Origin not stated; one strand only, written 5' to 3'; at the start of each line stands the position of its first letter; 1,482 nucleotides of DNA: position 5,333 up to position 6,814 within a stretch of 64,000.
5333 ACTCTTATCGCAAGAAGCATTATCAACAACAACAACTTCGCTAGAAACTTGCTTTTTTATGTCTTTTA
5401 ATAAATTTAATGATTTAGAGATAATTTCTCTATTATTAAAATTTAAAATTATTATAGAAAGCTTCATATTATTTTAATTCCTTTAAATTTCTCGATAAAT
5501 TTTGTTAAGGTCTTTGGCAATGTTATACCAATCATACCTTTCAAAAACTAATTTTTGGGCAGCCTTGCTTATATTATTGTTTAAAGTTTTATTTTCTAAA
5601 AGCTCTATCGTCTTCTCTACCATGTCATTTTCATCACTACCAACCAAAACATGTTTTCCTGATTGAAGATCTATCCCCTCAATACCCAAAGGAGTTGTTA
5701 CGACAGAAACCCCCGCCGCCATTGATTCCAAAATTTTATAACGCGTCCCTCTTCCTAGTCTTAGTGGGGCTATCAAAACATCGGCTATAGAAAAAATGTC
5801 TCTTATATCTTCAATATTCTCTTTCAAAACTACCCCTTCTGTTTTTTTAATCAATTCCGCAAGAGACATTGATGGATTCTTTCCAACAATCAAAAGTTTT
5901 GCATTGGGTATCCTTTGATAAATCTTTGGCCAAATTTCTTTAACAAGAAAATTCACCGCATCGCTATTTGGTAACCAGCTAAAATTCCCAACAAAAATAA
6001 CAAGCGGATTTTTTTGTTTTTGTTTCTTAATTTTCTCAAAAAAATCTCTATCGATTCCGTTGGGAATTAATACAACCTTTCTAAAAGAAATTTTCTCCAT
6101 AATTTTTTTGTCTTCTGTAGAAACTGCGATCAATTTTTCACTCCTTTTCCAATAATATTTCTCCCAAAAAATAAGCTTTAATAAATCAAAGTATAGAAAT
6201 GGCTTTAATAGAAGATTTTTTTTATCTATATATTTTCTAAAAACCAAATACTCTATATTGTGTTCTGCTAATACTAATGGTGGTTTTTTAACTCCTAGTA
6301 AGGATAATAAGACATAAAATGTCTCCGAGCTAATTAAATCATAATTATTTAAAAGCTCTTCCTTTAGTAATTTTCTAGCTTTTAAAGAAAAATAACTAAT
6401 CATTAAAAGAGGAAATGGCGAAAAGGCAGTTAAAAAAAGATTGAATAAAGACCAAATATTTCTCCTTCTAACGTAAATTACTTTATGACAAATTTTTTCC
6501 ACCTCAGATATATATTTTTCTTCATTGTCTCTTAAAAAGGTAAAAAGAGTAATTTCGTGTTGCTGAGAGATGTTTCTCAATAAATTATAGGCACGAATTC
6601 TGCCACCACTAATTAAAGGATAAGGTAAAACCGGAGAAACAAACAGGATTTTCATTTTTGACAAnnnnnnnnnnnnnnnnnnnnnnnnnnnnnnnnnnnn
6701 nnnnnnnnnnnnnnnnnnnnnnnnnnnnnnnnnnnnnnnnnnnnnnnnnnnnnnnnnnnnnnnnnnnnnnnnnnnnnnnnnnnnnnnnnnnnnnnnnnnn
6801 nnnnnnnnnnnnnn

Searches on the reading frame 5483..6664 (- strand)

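Call 70: search_protein_families(library=pfam, proteins=[window:5483-6664:-], max_evalue=0.00001)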
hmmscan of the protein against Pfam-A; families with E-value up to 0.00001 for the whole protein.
window:5483-6664:- (393 aa): 4 families
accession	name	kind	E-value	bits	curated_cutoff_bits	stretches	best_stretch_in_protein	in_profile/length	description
PF13692.12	Glyco_trans_1_4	-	2.4e-25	89.9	27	1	220-358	2-142/142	Glycosyl transferases group 1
PF13439.12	Glyco_transf_4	-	4.9e-14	53.2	28.5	1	19-207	2-169/170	Glycosyltransferase Family 4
PF00534.26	Glycos_transf_1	-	4.2e-13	49.6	26.4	1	206-371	2-171/172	Glycosyl transferases group 1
PF13524.12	Glyco_trans_1_2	-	8.8e-07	29.4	25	1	285-386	36-142/144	Glycosyl transferase-like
